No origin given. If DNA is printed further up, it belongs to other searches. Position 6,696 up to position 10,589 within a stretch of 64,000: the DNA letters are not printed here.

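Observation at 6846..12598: Large Upf1-like helicase with a Vsr-like nuclease domain paired with an OLD-family ATPase-Toprim nuclease: possible new two-gene defence arrangement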

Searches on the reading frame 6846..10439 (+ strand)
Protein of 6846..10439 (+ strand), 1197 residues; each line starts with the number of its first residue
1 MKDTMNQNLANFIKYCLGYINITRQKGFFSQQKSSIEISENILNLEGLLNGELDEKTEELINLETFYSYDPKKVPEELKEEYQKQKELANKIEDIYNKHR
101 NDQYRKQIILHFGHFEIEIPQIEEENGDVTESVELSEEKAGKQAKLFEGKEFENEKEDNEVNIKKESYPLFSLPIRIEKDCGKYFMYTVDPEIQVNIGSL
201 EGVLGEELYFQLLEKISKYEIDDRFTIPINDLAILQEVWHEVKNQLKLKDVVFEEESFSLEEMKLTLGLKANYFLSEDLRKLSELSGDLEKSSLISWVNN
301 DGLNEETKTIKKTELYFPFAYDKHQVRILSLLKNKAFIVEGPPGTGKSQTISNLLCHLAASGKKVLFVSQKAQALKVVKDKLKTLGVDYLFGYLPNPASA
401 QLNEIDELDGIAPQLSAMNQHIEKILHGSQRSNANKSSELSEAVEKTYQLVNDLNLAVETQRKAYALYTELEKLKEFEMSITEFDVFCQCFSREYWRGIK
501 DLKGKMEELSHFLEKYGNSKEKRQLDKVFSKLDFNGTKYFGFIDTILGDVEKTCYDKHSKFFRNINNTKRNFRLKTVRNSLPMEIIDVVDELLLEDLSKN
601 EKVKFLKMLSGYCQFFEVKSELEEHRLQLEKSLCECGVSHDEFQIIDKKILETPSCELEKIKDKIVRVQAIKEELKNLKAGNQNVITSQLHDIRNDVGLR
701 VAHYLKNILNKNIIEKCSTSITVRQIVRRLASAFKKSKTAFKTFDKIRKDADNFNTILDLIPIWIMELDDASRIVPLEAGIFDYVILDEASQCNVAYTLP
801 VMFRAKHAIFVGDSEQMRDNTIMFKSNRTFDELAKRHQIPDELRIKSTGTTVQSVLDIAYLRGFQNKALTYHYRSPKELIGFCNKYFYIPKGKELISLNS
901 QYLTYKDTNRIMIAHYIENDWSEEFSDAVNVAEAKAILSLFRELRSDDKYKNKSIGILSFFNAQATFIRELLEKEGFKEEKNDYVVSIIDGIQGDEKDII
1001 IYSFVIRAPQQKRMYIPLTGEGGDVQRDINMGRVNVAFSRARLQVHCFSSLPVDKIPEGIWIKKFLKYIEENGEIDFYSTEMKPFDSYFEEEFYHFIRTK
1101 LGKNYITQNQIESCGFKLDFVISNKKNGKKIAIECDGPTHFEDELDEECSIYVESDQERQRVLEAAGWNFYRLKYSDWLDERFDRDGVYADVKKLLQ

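Call 3: search_protein_families(library=pfam, proteins=[window:6846-10439:+], max_evalue=0.01)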
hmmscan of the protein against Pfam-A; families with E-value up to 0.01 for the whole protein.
window:6846-10439:+ (1197 aa): 10 families
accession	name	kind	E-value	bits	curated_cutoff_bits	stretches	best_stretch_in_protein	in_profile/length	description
PF13087.12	AAA_12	-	8.5e-22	78.1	27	1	865-1045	16-188/195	AAA domain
PF18741.7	MTES_1575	-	2.7e-15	56.6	38.2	1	1089-1181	1-84/96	REase_MTES_1575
PF13086.12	AAA_11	-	1.6e-11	44.9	27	2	328-478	10-161/257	AAA domain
PF13245.12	AAA_19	-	7.6e-08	33.1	25.1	1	330-382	7-61/134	AAA domain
PF08373.16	RAP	-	8.8e-07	29.3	24.2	1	1133-1180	1-44/58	RAP domain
PF13604.12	AAA_30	-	1.5e-06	28.6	27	1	331-382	13-66/191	AAA domain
PF20720.3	nSTAND3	-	1.8e-05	24.9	27.2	1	331-471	14-153/155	Novel STAND NTPase 3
PF09848.15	SLFN-g3_helicase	-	2.3e-05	24.3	24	1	335-383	2-52/354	Schlafen group 3, DNA/RNA helicase domain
PF01443.25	Viral_helicase1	-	0.00047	20.5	21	0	338-407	2-67/228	Viral superfamily 1 RNA helicase core domain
PF04480.18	DUF559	-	0.007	16.7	20.6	0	1081-1177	9-92/109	Protein of unknown function (DUF559)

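Call 4: search_protein_families(library=padloc, proteins=[window:6846-10439:+], max_evalue=0.01)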
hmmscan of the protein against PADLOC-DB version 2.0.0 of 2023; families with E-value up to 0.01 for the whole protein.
window:6846-10439:+ (1197 aa): 8 families
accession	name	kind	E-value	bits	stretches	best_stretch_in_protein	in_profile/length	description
PDLC05009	PDC-S37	-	1.9e-74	249.4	2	775-1182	931-1327/1550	-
PDLC02194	Hhe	-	1.9e-35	119.5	2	755-1180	1354-1767/1911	-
PDLC03920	MkoA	-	4.3e-29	99.4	2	780-1044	789-1069/1112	-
PDLC03924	MkoC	-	5.7e-26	88.9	1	780-1048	669-941/1136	-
PDLC03921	MkoA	-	3.7e-18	62.6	2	778-1042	1293-1558/1607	-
PDLC04140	mad8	-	4.7e-07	27.6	1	330-531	23-145/314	mads_8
PDLC02895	DpdJ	-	0.00015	16.7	1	945-1010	361-422/2112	DpdJ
PDLC01439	typeIV_DinG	-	0.006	13.3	1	316-384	11-82/575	CAS-IV-A; associated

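Call 6: search_protein_families(library=ncbifam, proteins=[window:6846-10439:+], max_evalue=0.001)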
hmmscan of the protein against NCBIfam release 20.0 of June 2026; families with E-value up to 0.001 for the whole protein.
window:6846-10439:+ (1197 aa): 5 families
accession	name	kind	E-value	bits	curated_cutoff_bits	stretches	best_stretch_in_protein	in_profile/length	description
NF058533.1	antiphage_ProA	equivalog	1.1e-70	238.5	1500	2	756-1182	1278-1692/1903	anti-phage protein ProA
NF042953.1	Hhe_antiphage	equivalog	3.5e-48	163.9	2000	2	755-1180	1255-1667/1797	DUF4011 domain-containing anti-phage protein Hhe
TIGR00376.1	TIGR00376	hypoth_equivalog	2e-18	66.2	348.9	2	661-1076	253-634/639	IGHMBP2 family helicase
NF040671.1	PLuB_AAA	exception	8.1e-17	59.9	999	1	781-1006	962-1201/1256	PLuB system helicase-like protein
TIGR01448.2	helicase_RecD2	equivalog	7.4e-06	24.4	500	1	270-368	267-365/713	SF1B family DNA helicase RecD2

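Call 12: find_homologous_proteins(query=window:6846-10439:+, max_evalue=1e-10)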
Query window:6846-10439:+ (1197 aa): 2488 proteins with E <= 1e-10 among 8000 candidates; the best 120 are listed.
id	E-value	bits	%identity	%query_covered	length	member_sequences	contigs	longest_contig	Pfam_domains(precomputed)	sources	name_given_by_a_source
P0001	0.0e+0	2675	100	100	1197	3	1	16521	PF08373.17,PF13087.13,PF13086.13,PF13604.13,PF13245.13,PF18741.8,PF09848.16,PF20720.4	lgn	-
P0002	0.0e+0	1991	74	100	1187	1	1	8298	PF13087.13,PF13086.13,PF13604.13,PF13245.13,PF18741.8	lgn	-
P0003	0.0e+0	1630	63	99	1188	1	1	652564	PF13087.13,PF13086.13,PF13604.13,PF13245.13,PF18741.8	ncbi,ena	-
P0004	0.0e+0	1566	60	100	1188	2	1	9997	PF08373.17,PF04480.19,PF13087.13,PF13086.13,PF13604.13,PF13245.13,PF18741.8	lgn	-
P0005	0.0e+0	1565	60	100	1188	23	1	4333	PF08373.17,PF13087.13,PF13086.13,PF13604.13,PF13245.13,PF18741.8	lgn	-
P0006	0.0e+0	1556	60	100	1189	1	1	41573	PF13087.13,PF13086.13,PF13604.13,PF13245.13,PF18741.8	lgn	-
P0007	0.0e+0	1554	59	100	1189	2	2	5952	PF08373.17,PF04480.19,PF13087.13,PF13086.13,PF13604.13,PF13245.13,PF18741.8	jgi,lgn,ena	-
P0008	0.0e+0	1551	59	100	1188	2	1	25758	PF08373.17,PF13087.13,PF13086.13,PF13604.13,PF13245.13,PF18741.8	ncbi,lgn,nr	ncbi:DUF559 domain-containing protein [Patescibacteria group bacterium]|nr:MAG: DUF559 domain-contai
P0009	0.0e+0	1549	59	100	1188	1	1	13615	PF08373.17,PF04480.19,PF13087.13,PF13086.13,PF13604.13,PF13245.13,PF18741.8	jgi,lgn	jgi:superfamily I DNA and/or RNA helicase/very-short-patch-repair endonuclease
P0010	0.0e+0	1545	59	100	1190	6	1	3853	PF08373.17,PF04480.19,PF13087.13,PF13086.13,PF13604.13,PF13245.13,PF18741.8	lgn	-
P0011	0.0e+0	1545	59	100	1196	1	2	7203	PF13087.13,PF13086.13,PF13604.13,PF13245.13,PF18741.8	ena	-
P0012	0.0e+0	1544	59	100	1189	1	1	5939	PF08373.17,PF04480.19,PF13087.13,PF13086.13,PF13604.13,PF13245.13,PF18741.8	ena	-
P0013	0.0e+0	1543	58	100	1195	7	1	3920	PF08373.17,PF04480.19,PF13087.13,PF13086.13,PF13604.13,PF13245.13,PF18741.8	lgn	-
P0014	0.0e+0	1541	59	100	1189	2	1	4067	PF08373.17,PF04480.19,PF13087.13,PF13086.13,PF13604.13,PF13245.13,PF18741.8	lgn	-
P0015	0.0e+0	1539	59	100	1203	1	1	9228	PF08373.17,PF13087.13,PF13086.13,PF13604.13,PF13245.13,PF18741.8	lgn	-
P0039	0.0e+0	1500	57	100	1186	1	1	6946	PF08373.17,PF13087.13,PF13086.13,PF13604.13,PF13245.13,PF18741.8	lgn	-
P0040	0.0e+0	1500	58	99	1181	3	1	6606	PF08373.17,PF04480.19,PF13087.13,PF13086.13,PF13604.13,PF13245.13,PF18741.8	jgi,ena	-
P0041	0.0e+0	1499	58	100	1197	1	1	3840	PF08373.17,PF13087.13,PF13086.13,PF13604.13,PF13245.13,PF18741.8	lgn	-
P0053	0.0e+0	1472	57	99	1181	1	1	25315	PF08373.17,PF04480.19,PF13087.13,PF13086.13,PF13604.13,PF13245.13,PF18741.8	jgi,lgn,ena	-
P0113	0.0e+0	1359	53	99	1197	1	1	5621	PF13087.13,PF13086.13,PF13604.13,PF13245.13,PF18741.8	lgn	-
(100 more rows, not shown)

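Call 14: find_related_loci(query=A1, collection=genome_contigs, flank=10000)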
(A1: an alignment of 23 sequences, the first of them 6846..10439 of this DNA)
Query A1 (1197 aa) in genome_contigs; peptide patterns used: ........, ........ (x = any residue, [..] = any of these).
80 stretches matched a pattern; 47 encode a relative of the query (tblastn E <= 1e-3); 46 distinct loci.
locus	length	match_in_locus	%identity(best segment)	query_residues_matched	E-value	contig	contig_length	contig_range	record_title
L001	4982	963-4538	58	5-1197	0e+0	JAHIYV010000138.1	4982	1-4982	MAG: Patescibacteria group bacterium isolate Modern_marine.mb.145 Modern_marine.mb.145_k141_429256, whole genome shotgun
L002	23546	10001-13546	63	8-1196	0e+0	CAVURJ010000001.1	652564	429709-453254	MAG: Candidatus Moranbacteria bacterium isolate MFD09730.bin.1.17 genome assembly, contig: contig_20098, whole genome sh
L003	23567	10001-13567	58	3-1197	0e+0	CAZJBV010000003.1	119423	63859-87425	MAG TPA_asm: uncultured Gammaproteobacteria bacterium isolate binchicken_co144_1014 genome assembly, contig: NODE_363_le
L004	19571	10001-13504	57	2-1188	0e+0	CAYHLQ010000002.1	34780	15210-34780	MAG TPA_asm: uncultured Candidatus Saccharibacteria bacterium isolate ERP119705_co13_492 genome assembly, contig: NODE_1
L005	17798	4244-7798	57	8-1196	0e+0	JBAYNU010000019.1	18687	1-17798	MAG: Candidatus Magasanikiibacteriota bacterium isolate SO_2016_LW1_72 scaffold02845_LW64-88_2016, whole genome shotgun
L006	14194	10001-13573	57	5-1197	0e+0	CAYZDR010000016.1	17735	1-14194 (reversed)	MAG TPA_asm: uncultured Candidatus Saccharibacteria bacterium isolate binchicken_co332_114 genome assembly, contig: NODE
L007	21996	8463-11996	57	7-1188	0e+0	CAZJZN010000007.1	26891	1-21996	MAG TPA_asm: uncultured Bdellovibrionales bacterium isolate SRP286056_co1_430 genome assembly, contig: NODE_2030_length_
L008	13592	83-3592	56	5-1197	0e+0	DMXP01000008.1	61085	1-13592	MAG TPA_asm: Candidatus Yonathbacteria bacterium isolate UBA11698 contig_1207, whole genome shotgun sequence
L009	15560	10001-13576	55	4-1197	0e+0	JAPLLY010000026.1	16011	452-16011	MAG: Candidatus Omnitrophota bacterium isolate LacPavin_0419_WC90_MAG_41_16 LacPavin_0419_WC90_scaffold_236856, whole ge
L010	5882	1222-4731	56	5-1197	0e+0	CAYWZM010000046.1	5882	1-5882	MAG TPA_asm: uncultured Candidatus Saccharibacteria bacterium isolate SRP135725_co1_187 genome assembly, contig: NODE_20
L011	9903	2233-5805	55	5-1197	0e+0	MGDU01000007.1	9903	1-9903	MAG: Candidatus Uhrbacteria bacterium RIFCSPHIGHO2_02_FULL_46_47 rifcsphigho2_02_scaffold_16646, whole genome shotgun se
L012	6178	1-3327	56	71-1185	0e+0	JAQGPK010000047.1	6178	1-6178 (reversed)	MAG: Chlamydiia bacterium isolate RYN_637 scaffold_1791433, whole genome shotgun sequence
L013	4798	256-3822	52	8-1196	0e+0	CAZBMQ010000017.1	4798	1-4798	MAG TPA_asm: uncultured Candidatus Saccharibacteria bacterium isolate binchicken_co19_212 genome assembly, contig: NODE_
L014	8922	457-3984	54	9-1196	0e+0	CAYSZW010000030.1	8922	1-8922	MAG TPA_asm: uncultured Gammaproteobacteria bacterium isolate SRP342105_co1_75 genome assembly, contig: NODE_10854_lengt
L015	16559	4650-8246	58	4-1197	0e+0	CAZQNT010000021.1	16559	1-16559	MAG TPA_asm: uncultured Gammaproteobacteria bacterium isolate SRP090828_co2_74 genome assembly, contig: NODE_1174_length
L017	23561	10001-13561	51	3-1191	0e+0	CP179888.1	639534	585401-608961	MAG: Candidatus Nealsonbacteria bacterium isolate ER9H13parc1 chromosome, complete genome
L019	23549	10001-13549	50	1-1197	0e+0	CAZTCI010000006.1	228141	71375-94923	MAG TPA_asm: uncultured Planctomycetales bacterium isolate binchicken_co185_276 genome assembly, contig: NODE_55_length_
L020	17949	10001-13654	50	4-1197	0e+0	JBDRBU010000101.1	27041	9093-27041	MAG: Candidatus Firestonebacteria bacterium isolate MEGAHIT-group-1.147 k141_1585223, whole genome shotgun sequence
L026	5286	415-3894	47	8-1181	0e+0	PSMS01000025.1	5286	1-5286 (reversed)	MAG: Patescibacteria group bacterium isolate ERB_C1_2 NODE_2002_length_5286_cov_3.674058, whole genome shotgun sequence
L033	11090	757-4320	60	5-1197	0e+0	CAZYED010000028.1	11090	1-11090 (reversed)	MAG TPA_asm: uncultured Candidatus Saccharibacteria bacterium isolate SRP269290_co4_70 genome assembly, contig: NODE_455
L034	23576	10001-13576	53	2-1197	0e+0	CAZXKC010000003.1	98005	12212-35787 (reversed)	MAG TPA_asm: uncultured Candidatus Saccharibacteria bacterium isolate SRP292972_co3_31 genome assembly, contig: NODE_254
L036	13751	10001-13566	68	5-1197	0e+0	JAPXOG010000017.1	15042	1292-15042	MAG: Candidatus Paceibacterota bacterium isolate binned_ad_7.144 NODE_3642_length_15042_cov_1.421187, whole genome shotg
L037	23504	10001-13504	43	8-1197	0e+0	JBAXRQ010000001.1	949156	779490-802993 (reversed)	MAG: bacterium isolate ELA587 MAG587_1, whole genome shotgun sequence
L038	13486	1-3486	54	14-1197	0e+0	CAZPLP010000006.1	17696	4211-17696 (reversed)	MAG TPA_asm: uncultured Candidatus Saccharibacteria bacterium isolate SRP284006_co1_182 genome assembly, contig: NODE_53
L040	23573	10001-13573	58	4-1197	0e+0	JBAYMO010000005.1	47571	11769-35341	MAG: Candidatus Buchananbacteria bacterium isolate SO_2016_LW1_41 scaffold00492_LW64-88_2016, whole genome shotgun seque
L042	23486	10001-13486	54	8-1197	0e+0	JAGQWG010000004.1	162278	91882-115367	MAG: Ignavibacteriae bacterium isolate HKST-UBA122 2012-05-30_1_(paired)_contig_1499, whole genome shotgun sequence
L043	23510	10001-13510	56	5-1197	0e+0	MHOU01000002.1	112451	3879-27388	MAG: Candidatus Staskawiczbacteria bacterium RIFCSPHIGHO2_02_FULL_43_16 rifcsphigho2_02_scaffold_1422, whole genome shot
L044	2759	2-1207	70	796-1197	0e+0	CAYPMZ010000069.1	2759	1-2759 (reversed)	MAG TPA_asm: uncultured Candidatus Saccharibacteria bacterium isolate SRP193066_co2_69 genome assembly, contig: NODE_226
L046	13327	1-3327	61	211-1197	0e+0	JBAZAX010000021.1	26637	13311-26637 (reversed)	MAG: Candidatus Babeliales bacterium isolate SO_2017_GW1_1 NODE_7514_length_26637_cov_1.255187_OW334_2017, whole genome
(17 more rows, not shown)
